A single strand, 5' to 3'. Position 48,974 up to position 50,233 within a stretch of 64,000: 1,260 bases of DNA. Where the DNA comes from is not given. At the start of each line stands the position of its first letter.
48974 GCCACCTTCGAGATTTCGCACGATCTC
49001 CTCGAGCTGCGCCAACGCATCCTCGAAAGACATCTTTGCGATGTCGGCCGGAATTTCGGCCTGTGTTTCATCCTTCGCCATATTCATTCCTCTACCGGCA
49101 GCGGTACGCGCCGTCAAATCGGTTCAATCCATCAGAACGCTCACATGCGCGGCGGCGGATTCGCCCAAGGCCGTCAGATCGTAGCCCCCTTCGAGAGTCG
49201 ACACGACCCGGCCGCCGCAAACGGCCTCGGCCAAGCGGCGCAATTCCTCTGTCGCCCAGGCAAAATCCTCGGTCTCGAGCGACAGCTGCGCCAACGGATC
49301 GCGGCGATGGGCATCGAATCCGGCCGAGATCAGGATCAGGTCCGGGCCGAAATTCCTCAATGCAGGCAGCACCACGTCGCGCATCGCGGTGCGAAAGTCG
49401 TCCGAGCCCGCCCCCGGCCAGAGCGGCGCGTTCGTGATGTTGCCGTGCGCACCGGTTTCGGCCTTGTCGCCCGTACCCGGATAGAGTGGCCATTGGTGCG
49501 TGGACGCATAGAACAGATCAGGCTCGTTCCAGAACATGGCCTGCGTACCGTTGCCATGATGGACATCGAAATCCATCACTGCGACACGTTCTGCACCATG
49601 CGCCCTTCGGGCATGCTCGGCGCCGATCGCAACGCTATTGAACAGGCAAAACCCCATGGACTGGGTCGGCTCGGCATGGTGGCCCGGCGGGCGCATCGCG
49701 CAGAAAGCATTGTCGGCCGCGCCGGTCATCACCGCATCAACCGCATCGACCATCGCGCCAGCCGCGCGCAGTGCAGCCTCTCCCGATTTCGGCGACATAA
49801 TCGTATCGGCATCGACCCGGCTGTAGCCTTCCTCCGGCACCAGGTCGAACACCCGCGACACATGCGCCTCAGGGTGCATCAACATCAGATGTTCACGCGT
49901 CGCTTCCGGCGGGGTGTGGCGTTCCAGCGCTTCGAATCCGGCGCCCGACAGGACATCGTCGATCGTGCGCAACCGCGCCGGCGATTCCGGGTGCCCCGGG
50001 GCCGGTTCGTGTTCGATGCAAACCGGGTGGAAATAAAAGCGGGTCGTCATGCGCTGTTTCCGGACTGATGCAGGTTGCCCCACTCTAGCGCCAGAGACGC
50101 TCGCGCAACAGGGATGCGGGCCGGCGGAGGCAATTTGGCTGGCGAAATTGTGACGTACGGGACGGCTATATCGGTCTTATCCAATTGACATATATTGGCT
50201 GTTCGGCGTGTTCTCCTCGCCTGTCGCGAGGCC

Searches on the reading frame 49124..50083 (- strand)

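Call 4: search_protein_families(library=pfam, proteins=[window:49124-50083:-], max_evalue=0.01)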
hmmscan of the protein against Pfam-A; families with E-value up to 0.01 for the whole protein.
window:49124-50083:- (319 aa): 1 family
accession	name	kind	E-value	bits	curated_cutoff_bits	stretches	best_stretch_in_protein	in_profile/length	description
PF00850.24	Hist_deacetyl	-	5.3e-93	312.1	27.9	1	31-317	1-298/298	Histone deacetylase domain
